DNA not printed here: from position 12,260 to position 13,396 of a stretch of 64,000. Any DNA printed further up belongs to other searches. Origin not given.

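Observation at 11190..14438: Module A: cytoplasmic caspase-like (C14) peptidase, papain-like (C1) peptidase and EEP nuclease/phosphatase in the variable island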

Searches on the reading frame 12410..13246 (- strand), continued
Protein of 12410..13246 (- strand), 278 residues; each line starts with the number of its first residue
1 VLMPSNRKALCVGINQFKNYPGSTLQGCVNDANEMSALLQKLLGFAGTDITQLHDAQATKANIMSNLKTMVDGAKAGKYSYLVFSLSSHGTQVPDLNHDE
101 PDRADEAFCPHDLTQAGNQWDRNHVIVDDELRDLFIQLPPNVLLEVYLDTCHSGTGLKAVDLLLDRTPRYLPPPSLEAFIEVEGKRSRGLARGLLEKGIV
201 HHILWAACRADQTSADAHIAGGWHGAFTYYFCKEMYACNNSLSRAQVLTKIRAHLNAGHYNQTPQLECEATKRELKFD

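Call 103: find_encoding_contigs(protein=P0005, flank=8000, max_places=3)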
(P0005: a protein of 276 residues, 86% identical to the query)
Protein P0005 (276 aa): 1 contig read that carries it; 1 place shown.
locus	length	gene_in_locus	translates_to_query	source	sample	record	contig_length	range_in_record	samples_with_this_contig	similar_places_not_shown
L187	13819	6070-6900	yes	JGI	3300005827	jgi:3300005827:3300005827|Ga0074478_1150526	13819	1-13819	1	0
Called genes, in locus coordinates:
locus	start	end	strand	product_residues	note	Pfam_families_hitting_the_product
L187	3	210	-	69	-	?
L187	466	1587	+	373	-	PF13354:Beta-lactamase2, PF00768:Peptidase_S11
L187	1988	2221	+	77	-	PF21344:Zn_ribbon_LysW (weak)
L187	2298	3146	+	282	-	PF00491:Arginase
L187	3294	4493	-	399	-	PF07690:MFS_1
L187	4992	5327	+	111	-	-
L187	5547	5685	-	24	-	-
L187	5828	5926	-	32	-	-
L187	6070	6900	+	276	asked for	PF00656:Peptidase_C14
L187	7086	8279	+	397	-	PF02922:CBM_48, PF00128:Alpha-amylase (faint)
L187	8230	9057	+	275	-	PF02806:Alpha-amylase_C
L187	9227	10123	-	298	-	PF07670:Gate (faint)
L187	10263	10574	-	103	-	PF01844:HNH, PF13395:HNH_4 (weak), PF14279:HNH_5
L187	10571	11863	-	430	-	PF08245:Mur_ligase_M (weak), PF02875:Mur_ligase_C, PF27239:FOL3_C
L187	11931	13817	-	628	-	?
